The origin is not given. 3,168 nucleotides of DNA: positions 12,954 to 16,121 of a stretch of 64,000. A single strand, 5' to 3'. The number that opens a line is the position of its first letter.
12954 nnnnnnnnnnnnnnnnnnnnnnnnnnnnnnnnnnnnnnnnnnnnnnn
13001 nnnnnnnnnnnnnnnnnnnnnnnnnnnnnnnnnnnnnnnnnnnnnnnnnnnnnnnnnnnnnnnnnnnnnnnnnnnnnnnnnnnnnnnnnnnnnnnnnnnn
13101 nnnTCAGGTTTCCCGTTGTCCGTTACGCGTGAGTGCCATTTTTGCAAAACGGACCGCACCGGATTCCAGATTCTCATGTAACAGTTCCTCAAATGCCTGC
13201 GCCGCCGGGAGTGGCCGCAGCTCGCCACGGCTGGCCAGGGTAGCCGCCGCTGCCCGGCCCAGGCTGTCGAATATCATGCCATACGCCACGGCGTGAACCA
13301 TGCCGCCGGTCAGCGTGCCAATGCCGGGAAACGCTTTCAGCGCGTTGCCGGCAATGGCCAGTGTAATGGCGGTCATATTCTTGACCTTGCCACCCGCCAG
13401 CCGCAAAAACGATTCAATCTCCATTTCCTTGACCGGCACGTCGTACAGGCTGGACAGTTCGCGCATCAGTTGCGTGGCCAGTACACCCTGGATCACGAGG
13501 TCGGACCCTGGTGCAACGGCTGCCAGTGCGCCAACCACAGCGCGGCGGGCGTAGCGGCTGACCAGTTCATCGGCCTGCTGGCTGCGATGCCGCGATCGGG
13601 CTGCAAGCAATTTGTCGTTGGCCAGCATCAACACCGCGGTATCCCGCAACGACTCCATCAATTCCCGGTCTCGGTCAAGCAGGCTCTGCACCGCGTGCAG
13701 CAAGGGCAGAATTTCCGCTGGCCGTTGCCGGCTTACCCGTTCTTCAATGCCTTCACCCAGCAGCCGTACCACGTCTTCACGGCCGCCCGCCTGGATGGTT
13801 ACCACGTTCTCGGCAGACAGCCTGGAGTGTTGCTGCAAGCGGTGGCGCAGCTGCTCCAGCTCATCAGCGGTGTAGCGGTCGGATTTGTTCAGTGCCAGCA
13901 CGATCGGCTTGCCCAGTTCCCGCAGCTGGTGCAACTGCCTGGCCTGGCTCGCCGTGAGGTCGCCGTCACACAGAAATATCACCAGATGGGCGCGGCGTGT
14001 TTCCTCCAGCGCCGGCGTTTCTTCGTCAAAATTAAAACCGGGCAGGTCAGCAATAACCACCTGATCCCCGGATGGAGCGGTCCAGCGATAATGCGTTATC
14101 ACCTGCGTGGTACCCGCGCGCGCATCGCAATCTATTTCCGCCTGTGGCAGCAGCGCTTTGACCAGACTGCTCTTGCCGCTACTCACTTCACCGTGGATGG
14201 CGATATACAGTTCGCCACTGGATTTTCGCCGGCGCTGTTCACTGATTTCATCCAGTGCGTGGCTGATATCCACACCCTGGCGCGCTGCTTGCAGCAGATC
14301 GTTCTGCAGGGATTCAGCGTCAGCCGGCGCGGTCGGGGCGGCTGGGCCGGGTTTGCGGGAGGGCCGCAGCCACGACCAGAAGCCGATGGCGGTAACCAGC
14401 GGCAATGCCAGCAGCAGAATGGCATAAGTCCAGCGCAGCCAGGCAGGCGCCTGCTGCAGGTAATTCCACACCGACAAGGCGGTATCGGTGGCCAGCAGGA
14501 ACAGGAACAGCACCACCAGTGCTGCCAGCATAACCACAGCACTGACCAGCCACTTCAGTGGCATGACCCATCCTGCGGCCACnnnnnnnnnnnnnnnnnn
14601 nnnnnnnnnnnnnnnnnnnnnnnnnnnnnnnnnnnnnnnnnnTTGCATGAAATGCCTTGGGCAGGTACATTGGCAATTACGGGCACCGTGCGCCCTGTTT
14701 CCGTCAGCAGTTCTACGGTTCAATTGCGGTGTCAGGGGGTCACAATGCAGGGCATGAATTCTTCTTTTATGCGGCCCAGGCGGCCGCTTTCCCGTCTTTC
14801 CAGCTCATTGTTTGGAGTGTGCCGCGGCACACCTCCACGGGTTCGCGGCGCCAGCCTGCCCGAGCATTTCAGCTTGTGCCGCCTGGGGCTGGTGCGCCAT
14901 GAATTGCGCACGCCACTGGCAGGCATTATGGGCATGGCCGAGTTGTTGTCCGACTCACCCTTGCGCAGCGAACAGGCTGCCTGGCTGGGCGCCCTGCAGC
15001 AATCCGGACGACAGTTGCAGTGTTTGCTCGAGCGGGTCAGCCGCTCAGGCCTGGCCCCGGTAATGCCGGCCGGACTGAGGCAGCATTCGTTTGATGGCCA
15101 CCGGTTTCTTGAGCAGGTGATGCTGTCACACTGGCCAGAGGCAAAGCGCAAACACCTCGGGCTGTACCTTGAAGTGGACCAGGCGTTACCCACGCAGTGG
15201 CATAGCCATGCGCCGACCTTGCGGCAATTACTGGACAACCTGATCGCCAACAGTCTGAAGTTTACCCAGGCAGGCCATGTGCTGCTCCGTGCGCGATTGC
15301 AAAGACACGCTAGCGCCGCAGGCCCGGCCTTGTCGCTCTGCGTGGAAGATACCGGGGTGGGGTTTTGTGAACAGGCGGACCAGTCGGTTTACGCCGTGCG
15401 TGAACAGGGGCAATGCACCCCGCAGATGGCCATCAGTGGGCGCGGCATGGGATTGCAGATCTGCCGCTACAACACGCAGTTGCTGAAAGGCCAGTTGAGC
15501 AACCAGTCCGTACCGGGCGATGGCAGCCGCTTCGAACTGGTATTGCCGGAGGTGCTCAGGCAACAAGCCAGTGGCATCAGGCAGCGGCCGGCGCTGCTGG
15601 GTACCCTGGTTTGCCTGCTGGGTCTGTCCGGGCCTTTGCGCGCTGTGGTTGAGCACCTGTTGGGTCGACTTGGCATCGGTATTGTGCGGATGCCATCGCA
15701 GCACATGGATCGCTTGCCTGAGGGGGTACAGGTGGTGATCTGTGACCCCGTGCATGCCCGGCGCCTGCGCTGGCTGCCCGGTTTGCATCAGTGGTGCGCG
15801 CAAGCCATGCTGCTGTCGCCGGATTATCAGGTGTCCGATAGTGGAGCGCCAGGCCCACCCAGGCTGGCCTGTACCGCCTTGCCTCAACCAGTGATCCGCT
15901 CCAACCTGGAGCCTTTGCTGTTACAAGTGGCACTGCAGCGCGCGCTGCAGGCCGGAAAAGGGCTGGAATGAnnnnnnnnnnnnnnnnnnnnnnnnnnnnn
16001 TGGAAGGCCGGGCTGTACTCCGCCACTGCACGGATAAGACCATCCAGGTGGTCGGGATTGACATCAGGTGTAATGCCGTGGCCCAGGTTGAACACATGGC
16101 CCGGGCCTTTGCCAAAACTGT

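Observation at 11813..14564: Tandem paralogous GTPase-DUF697 fusion proteins, only one membrane-anchored at the N-terminus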

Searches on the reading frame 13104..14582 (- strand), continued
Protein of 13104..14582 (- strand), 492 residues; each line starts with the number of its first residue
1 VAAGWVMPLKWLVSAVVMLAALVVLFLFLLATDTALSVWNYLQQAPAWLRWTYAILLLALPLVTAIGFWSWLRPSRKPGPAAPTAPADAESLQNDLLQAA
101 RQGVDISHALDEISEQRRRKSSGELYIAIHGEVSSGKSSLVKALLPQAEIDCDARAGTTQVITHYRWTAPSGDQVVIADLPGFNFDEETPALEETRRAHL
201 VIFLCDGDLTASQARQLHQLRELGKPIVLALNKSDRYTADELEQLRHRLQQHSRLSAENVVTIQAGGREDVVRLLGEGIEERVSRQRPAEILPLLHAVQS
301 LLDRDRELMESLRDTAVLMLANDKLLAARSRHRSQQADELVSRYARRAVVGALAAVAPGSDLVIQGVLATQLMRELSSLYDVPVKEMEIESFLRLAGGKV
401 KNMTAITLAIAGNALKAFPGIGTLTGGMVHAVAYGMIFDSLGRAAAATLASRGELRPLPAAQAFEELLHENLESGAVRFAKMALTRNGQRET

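Call 48: fold_search(model_id=the predicted structure, library=pdb)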
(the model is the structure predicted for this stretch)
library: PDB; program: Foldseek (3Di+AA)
matches with E <= 10: 1583; with E <= 0.001: 525
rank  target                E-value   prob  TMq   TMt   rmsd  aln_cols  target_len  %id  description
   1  3iev_A                5.6e-07  1.00  0.25  0.39   3.9       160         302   24  Crystal Structure of ERA in Complex with MgGNP and the 3' End of 16S rRNA (released 2009-08-25)
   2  5fph_G                8.7e-07  1.00  0.26  0.31  22.6       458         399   13  The GTPase domains of the immunity-related Irga6 dimerize in a parallel head-to-head fashion (released 2016-02-10)
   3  2j69_A                9.7e-07  1.00  0.25  0.19  23.1       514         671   13  Bacterial dynamin-like protein BDLP (released 2006-12-04)
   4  7c3k_B                1.0e-06  1.00  0.26  0.31  22.6       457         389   14  Crystal Structure of mIRGB10 (released 2021-04-21)
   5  5fph_E                1.1e-06  1.00  0.27  0.32  23.6       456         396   12  The GTPase domains of the immunity-related Irga6 dimerize in a parallel head-to-head fashion (released 2016-02-10)
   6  7c1o                  1.2e-06  1.00  0.26  0.40   3.6       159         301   24  Crystal structure of Aquifex aeolicus Era Y63A bound to GDP.AlF4- (released 2021-05-12)
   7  7c3k_A                1.4e-06  1.00  0.24  0.30  21.8       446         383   14  Crystal Structure of mIRGB10 (released 2021-04-21)
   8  8h4o_B                2.0e-06  1.00  0.25  0.30  22.5       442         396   15  Crystal Structure of nucleotide-free Irgb6_T95D mutant (released 2023-10-18)
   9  6yxx_EA               2.2e-06  1.00  0.24  0.22  12.7       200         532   23  State A of the Trypanosoma brucei mitoribosomal large subunit assembly intermediate (released 2020-10-14)
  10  7e5a_B                2.2e-06  1.00  0.24  0.25  24.1       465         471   13  interferon-inducible anti-viral protein R356A (released 2021-05-05)
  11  7aoi_XL               2.4e-06  1.00  0.25  0.23  12.1       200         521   23  Trypanosoma brucei mitochondrial ribosome large subunit assembly intermediate (released 2020-12-02)
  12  3pqc_A                3.0e-06  1.00  0.27  0.61   6.7       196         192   21  Crystal structure of Thermotoga maritima ribosome biogenesis GTP-binding protein EngB (YsxC/YihA) in complex with GDP (released 2011-06-08)
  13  8kab_h                3.2e-06  1.00  0.25  0.28  18.1       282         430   20  Mycobacterium smegmatis 50S ribosomal subunit-HflX complex (released 2024-07-31)
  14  7of2_C                3.9e-06  1.00  0.21  0.25  17.2       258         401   18  Structure of a human mitochondrial ribosome large subunit assembly intermediate in complex with GTPBP6. (released 2021-06-02)
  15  7pub_IA               4.1e-06  1.00  0.25  0.18   3.5       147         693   18  Late assembly intermediate of the Trypanosoma brucei mitoribosomal small subunit (released 2022-05-04)
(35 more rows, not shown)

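Call 76: search_protein_families(library=pfam, alignment_id=A2, max_evalue=0.001)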
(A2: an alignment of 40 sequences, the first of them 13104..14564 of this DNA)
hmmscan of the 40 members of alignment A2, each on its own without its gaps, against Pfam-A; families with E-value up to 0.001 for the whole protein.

A. member 1, window:13104-14564:- (486 aa): 7 families
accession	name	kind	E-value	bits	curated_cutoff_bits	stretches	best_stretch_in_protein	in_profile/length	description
PF01926.29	MMR_HSR1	-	3.2e-14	53.4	21.9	1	121-227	2-113/113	50S ribosome-binding GTPase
PF09547.16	SpoIVA_ATPase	-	8.5e-07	29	26.6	0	111-140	10-39/237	Stage IV sporulation protein A, ATPase domain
PF00009.33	GTP_EFTU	-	1.2e-06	28.7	26.5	1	121-247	6-150/188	Elongation factor Tu GTP binding domain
PF05128.17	DUF697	-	8.2e-06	26.1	27.7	1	323-443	14-135/162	Domain of unknown function (DUF697)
PF02421.24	FeoB_N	-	3.2e-05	24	27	1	121-265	3-149/156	Ferrous iron transport protein B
PF13191.12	AAA_16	-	3.6e-05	24.7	32.6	1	112-255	17-165/167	AAA ATPase domain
PF00350.29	Dynamin_N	-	7.6e-05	23.2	27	0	121-141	1-21/168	Dynamin family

B. families by the number of members that match (of 40 scanned): 12 families
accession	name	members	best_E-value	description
PF01926.29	MMR_HSR1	40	5.5e-16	50S ribosome-binding GTPase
PF05128.17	DUF697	40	9.1e-09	Domain of unknown function (DUF697)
PF00350.29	Dynamin_N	40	5.1e-08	Dynamin family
PF02421.24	FeoB_N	38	6e-08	Ferrous iron transport protein B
PF00009.33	GTP_EFTU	37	2.6e-07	Elongation factor Tu GTP binding domain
PF09547.16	SpoIVA_ATPase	34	1.7e-07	Stage IV sporulation protein A, ATPase domain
PF13191.12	AAA_16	26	2.4e-07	AAA ATPase domain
PF03193.22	RsgA_GTPase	11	8.2e-05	RsgA GTPase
PF20667.3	Sec10_N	2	1.4e-05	Exocyst complex component Sec10, N-terminal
PF25199.1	nSTAND_NTPase5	1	0.00011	Novel STAND NTPase 5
PF00503.26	G-alpha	1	0.00026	G-protein alpha subunit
PF05049.19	IIGP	1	0.00056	Interferon-inducible GTPase (IIGP)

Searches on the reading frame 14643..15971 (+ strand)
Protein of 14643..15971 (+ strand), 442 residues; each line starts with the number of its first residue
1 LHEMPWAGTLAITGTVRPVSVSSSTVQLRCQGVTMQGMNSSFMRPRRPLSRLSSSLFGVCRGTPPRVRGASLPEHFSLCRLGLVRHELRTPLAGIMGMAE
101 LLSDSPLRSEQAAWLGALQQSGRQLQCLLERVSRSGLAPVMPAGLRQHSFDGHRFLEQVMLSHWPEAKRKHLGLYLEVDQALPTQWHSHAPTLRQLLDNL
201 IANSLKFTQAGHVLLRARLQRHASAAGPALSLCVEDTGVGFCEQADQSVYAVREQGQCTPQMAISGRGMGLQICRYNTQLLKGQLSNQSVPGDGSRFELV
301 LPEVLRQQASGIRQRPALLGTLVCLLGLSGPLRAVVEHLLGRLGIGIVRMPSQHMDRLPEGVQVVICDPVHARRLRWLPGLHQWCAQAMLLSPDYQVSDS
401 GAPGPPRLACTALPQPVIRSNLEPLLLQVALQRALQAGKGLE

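Call 3: search_protein_families(library=pfam, proteins=[window:14643-15971:+], max_evalue=0.01)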
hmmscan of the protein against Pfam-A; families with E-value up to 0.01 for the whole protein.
window:14643-15971:+ (442 aa): 2 families
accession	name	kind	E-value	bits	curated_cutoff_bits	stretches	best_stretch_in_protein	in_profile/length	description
PF02518.31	HATPase_c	-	5.4e-13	49.8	26.4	1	191-303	4-109/111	Histidine kinase-, DNA gyrase B-, and HSP90-like ATPase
PF00512.31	HisKA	-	7.1e-12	45.6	26.9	1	84-132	9-57/66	His Kinase A (phospho-acceptor) domain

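Call 4: search_protein_families(library=ncbifam, proteins=[window:14643-15971:+], max_evalue=0.01)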
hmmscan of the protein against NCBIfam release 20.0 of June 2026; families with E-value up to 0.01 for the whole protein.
window:14643-15971:+ (442 aa): 56 families (the best 25 are shown)
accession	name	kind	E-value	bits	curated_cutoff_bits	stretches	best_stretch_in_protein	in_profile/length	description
TIGR02956.1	TMAO_torS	equivalog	2.6e-38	131.8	676.5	1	85-304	472-683/967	TMAO reductase system sensor histidine kinase/response regulator TorS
NF008302.0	PRK11091.1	equivalog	2.9e-31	108.4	838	1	84-306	290-508/779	aerobic respiration two-component sensor histidine kinase ArcB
NF011874.0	PRK15347.1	equivalog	3.5e-30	104.8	852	1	83-302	404-613/921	two component system sensor kinase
NF008318.0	PRK11107.1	equivalog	5e-28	97.7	890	1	85-309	301-524/920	two-component sensor histidine kinase BarA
NF041947.1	LuxQ_Vibrio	equivalog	4.9e-27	94.2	1200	1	85-309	480-702/843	quorum-sensing autoinducer 2 sensor kinase/phosphatase LuxQ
NF008099.0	PRK10841.1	equivalog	5.1e-26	90.7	920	1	81-371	474-753/949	two-component system sensor histidine kinase RcsC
NF008543.0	PRK11466.1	equivalog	1.4e-23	82.8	982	1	83-309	450-668/914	TMAO reductase system sensor histidine kinase/response regulator TorS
NF045901.1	HisKinLetSLeg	equivalog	3.4e-22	78.3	1650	1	85-299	301-514/906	two-component system sensor histidine kinase LetS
NF046044.1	PnpS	equivalog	2.8e-19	69.4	400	1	84-302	177-390/390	two-component system histidine kinase PnpS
NF038297.2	hybrid_HK_HrmK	equivalog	5.1e-17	61.7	725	1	85-307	243-461/607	hybrid histidine kinase/response regulator HrmK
TIGR02966.1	phoR_proteo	equivalog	2.1e-16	59.8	334.2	1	84-300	121-332/333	phosphate regulon sensor histidine kinase PhoR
NF007420.1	PRK09959.1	equivalog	3.7e-16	57.9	1995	1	83-312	718-945/1197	acid-sensing system histidine kinase EvgS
NF008312.0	PRK11100.1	equivalog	4e-16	58.9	356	1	85-303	264-474/477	two-component system sensor histidine kinase CreC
NF041832.1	near_NosP_CTERM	subfamily_domain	1.5e-15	57.1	400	1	84-310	14-232/370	NahK/ErcS family hybrid sensor histidine kinase/response regulator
NF040691.1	MtrAB_MtrB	equivalog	2.2e-15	56.7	450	1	84-306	278-495/507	MtrAB system histidine kinase MtrB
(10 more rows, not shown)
